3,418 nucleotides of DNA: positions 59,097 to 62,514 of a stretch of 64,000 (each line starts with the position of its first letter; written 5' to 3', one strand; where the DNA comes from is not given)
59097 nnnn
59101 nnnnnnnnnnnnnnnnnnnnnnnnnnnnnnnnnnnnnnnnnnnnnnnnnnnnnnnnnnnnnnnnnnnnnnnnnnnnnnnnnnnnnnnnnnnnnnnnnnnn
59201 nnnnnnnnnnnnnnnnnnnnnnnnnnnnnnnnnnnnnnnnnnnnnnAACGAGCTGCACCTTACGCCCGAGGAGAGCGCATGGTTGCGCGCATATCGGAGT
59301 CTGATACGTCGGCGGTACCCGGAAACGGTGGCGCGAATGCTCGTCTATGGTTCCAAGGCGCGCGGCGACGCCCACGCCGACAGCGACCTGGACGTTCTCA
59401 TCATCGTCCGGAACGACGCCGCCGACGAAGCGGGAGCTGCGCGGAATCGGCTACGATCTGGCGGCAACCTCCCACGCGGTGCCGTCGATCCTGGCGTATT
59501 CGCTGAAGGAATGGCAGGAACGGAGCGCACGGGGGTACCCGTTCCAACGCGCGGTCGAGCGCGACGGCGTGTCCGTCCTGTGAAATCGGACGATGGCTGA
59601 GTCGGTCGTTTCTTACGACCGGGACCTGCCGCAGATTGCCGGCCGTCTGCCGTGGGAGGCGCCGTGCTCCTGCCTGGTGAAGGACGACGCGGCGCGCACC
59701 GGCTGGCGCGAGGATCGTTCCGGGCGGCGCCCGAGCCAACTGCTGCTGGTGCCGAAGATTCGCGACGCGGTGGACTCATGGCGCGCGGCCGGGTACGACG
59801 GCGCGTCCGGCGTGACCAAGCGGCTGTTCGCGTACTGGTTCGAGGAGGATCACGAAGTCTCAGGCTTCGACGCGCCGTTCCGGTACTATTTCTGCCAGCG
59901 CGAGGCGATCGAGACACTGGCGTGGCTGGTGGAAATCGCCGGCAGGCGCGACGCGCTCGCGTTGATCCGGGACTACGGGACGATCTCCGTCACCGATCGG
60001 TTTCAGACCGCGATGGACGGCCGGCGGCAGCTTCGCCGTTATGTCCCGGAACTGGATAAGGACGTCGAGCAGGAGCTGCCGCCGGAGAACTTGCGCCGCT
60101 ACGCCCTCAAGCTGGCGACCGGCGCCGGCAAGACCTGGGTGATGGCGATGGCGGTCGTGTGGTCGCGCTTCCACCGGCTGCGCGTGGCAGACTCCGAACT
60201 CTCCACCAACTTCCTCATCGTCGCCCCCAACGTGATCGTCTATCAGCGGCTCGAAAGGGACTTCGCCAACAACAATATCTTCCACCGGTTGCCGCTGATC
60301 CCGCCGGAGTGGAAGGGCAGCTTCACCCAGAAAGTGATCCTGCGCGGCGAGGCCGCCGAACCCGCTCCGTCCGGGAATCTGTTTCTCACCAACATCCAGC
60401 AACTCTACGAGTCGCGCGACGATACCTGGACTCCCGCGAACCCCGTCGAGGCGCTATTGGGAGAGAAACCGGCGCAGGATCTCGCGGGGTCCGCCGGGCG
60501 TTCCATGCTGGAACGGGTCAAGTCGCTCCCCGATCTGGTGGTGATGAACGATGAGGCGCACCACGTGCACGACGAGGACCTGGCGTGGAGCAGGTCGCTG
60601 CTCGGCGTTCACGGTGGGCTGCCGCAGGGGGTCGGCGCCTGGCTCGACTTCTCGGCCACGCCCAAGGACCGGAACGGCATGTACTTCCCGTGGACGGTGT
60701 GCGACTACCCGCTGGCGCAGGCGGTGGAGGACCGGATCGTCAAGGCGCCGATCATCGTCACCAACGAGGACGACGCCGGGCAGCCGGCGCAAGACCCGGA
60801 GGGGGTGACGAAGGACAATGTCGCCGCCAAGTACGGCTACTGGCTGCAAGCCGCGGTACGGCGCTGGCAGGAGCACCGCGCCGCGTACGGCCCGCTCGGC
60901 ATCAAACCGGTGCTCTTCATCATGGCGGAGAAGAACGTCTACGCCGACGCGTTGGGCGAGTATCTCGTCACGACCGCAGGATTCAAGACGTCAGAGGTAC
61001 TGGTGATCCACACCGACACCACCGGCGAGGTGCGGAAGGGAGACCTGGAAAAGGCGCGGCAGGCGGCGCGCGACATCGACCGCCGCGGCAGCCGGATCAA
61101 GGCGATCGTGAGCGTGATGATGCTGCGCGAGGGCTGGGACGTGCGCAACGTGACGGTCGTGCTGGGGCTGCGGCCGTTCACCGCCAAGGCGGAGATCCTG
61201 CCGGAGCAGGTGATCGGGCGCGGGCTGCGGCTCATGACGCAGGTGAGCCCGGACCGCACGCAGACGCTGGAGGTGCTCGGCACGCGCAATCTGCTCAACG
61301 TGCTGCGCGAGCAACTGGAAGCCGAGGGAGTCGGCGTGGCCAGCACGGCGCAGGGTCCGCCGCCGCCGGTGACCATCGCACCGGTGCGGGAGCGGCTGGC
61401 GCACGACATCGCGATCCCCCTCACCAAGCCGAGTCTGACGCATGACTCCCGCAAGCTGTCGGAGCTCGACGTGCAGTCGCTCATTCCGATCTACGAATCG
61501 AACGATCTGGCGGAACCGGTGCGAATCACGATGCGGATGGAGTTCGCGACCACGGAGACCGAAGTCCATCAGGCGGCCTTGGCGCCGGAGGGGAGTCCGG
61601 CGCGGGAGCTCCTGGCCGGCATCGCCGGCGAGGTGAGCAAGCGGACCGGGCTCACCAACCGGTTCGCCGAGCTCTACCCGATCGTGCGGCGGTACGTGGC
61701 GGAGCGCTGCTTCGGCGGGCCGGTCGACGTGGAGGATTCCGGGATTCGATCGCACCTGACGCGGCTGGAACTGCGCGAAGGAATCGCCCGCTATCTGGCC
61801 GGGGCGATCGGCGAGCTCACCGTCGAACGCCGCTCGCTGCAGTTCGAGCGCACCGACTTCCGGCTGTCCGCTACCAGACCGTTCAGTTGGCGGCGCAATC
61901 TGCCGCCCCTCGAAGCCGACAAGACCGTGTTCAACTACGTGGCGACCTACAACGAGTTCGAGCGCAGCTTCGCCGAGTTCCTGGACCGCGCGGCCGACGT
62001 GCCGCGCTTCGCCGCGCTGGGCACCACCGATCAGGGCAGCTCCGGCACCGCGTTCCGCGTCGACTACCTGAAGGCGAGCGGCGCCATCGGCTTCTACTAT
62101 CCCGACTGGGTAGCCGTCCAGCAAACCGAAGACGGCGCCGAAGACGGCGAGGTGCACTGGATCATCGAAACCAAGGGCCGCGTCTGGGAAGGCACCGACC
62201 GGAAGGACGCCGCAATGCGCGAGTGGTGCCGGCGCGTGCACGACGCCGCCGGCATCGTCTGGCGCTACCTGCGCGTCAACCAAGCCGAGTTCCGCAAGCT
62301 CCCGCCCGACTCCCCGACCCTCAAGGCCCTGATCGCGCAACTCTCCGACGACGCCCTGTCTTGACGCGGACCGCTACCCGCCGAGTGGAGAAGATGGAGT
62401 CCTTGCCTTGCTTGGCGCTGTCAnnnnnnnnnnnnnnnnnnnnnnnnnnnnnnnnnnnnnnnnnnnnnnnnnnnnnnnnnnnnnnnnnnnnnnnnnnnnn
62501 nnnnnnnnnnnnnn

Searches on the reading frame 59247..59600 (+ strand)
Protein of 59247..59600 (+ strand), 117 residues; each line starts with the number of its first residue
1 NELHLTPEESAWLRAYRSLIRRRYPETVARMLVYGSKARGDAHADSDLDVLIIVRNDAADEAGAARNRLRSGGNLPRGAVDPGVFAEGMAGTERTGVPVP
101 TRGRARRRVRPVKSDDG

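Call 11: search_protein_families(library=pfam, proteins=[window:59247-59600:+], max_evalue=10)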
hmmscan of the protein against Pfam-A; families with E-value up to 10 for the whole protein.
window:59247-59600:+ (117 aa): 4 families
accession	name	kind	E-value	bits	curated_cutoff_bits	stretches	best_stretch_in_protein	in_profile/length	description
PF01909.29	NTP_transf_2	-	3.2e-08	34.3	21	1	17-58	5-44/93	Nucleotidyltransferase domain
PF18765.7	Polbeta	-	2.3e-05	24.9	26.9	1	27-57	12-42/93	Polymerase beta, Nucleotidyltransferase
PF03445.19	DUF294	-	0.00056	20.2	21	1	26-62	47-83/138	Putative nucleotidyltransferase DUF294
PF22600.2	MTPAP-like_central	-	0.014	15.9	27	1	18-70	31-81/139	Poly(A) RNA polymerase, mitochondrial-like, central palm domain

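Call 12: search_protein_families(library=ncbifam, proteins=[window:59247-59600:+], max_evalue=1)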
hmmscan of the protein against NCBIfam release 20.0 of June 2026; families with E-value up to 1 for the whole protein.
window:59247-59600:+ (117 aa): 11 families
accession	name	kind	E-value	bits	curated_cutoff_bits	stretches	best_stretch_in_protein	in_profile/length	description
NF051895.1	anti_phage_HalB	equivalog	3.9e-06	26.6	190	1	31-57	2-28/211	anti-phage Hailong system nucleotidyltransferase HalB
NF047752.1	MntA_antitoxin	equivalog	4.7e-06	26.4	60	1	28-66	7-46/106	type VII toxin-antitoxin system MntA family adenylyltransferase antitoxin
NF028535.0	ANT_4p_II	subfamily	0.00013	21.3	350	1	20-60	12-51/251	ANT(4')-II family aminoglycoside nucleotidyltransferase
NF012212.1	ANT_9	subfamily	0.00076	18.8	340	1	20-62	13-55/249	aminoglycoside nucleotidyltransferase ANT(9)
NF010309.0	PRK13746.1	subfamily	0.0031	16.9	193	1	10-60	10-60/263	aminoglycoside adenylyltransferase family protein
NF012157.0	ANT_3pp_I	equivalog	0.016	14.5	375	1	13-60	7-54/256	AadA family aminoglycoside 3''-O-nucleotidyltransferase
NF045972.1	ANT_3pp_I_Serra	equivalog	0.023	14.4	500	1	5-65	4-64/261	ANT(3'')-I family aminoglycoside adenylyltransferase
NF051468.1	ANT_AadA37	exception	0.065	12.2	550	1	17-64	20-67/265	ANT(3'')-I family aminoglycoside nucleotidyltransferase AadA37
NF033061.1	ANT_4p_I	equivalog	0.068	12.7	350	1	18-60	20-62/253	ANT(4')-I family aminoglycoside nucleotidyltransferase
NF033220.1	ANT_3pp_II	equivalog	0.097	12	400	1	20-56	14-50/258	ANT(3'')-II family aminoglycoside nucleotidyltransferase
NF045909.1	ANT_9_Ic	equivalog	0.1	11.8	505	1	26-65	25-64/259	aminoglycoside nucleotidyltransferase ANT(9)-Ic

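Call 39: search_protein_families(library=padloc, proteins=[window:59247-59600:+], max_evalue=0.001)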
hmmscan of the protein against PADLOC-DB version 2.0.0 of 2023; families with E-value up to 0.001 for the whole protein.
window:59247-59600:+ (117 aa): 8 families
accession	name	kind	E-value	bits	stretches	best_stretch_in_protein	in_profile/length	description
PDLC04903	PDC-S09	-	5.3e-12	44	1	13-58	11-56/108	-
PDLC04907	PDC-S09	-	2.1e-10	38.7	1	5-60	6-59/114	-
PDLC04902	PDC-S09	-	3.7e-07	28.4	1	27-59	20-52/97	-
PDLC04369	PDC-M05A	-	1.5e-06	26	1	20-55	95-130/201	-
PDLC04904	PDC-S09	-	2e-06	26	1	27-58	24-55/104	-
PDLC04368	PDC-M05A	-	2.4e-06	25.5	1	26-56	105-135/201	-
PDLC04906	PDC-S09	-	1.2e-05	23.6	1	14-57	12-53/98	-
PDLC04905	PDC-S09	-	0.00013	20.3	1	27-61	20-55/101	-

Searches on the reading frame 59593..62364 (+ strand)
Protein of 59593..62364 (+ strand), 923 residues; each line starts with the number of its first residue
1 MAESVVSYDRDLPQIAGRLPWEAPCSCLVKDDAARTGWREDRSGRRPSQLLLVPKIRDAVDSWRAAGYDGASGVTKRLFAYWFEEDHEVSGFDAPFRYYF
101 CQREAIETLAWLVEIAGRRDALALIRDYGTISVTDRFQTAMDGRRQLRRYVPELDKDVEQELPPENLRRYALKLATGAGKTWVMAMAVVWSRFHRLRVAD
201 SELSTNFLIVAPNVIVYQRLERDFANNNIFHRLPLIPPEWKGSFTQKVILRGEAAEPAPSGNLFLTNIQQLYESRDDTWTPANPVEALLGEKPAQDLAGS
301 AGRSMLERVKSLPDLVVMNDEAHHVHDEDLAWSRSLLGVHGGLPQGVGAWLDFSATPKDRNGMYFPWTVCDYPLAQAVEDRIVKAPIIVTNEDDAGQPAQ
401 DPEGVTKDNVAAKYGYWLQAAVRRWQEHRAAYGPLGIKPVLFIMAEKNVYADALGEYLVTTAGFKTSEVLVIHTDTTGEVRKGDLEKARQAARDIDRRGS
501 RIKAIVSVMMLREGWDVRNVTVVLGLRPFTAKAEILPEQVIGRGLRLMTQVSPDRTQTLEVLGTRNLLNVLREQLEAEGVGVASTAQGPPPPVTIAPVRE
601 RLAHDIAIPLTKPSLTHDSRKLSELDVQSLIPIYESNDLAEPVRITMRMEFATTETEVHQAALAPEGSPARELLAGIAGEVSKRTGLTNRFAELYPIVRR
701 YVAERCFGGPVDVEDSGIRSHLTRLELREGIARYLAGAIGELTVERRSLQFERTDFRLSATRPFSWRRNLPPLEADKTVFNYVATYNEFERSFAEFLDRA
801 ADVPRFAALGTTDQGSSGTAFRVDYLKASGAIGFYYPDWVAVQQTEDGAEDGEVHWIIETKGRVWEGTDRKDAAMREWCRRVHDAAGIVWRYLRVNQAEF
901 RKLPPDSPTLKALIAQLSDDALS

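Call 7: search_protein_families(library=pfam, proteins=[window:59593-62364:+], max_evalue=0.01)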
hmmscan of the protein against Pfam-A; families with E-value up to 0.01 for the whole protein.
window:59593-62364:+ (923 aa): 2 families
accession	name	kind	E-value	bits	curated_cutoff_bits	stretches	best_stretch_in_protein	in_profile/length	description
PF04851.21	ResIII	-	2.8e-13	50.6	22.5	1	151-358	8-163/164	Type III restriction enzyme, res subunit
PF19778.5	RE_endonuc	-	0.001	19.3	23.4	1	777-876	2-86/108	Endonuclease domain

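Call 12: search_protein_families(library=ncbifam, proteins=[window:59593-62364:+], max_evalue=1)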
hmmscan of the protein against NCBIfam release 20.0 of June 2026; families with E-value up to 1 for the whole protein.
window:59593-62364:+ (923 aa): 4 families
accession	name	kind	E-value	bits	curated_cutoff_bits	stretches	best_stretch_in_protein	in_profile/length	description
NF046055.1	restr_BPTD_3080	equivalog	1.3e-79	268.3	800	3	36-328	54-305/970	BPTD_3080 family restriction endonuclease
NF053632.1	heli_RadD_YejH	equivalog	0.0042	15.4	720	1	499-549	296-344/573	DNA repair helicase RadD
NF012027.0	PRK15483.1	equivalog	0.011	13.6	564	1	505-549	505-547/986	type III restriction-modification system endonuclease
NF046051.1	restrict_EcoAI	equivalog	0.16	10.3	550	0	168-225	178-229/768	EcoAI/FtnUII family type I restriction enzme subunit R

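Call 39: search_protein_families(library=padloc, proteins=[window:59593-62364:+], max_evalue=0.001)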
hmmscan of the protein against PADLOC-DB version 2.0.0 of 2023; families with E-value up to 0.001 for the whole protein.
window:59593-62364:+ (923 aa): 3 families
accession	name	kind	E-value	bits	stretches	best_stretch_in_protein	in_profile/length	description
PDLC03648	REase_III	-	6.4e-17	59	1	301-548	120-355/871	Type III restriction enzyme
PDLC03647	REase_III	-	1.1e-06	25.1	0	502-557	507-560/989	Type III restriction enzyme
PDLC03659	mREase_IV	-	0.00014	17.9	1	460-563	480-567/945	Type IV methyl-directed restriction enzyme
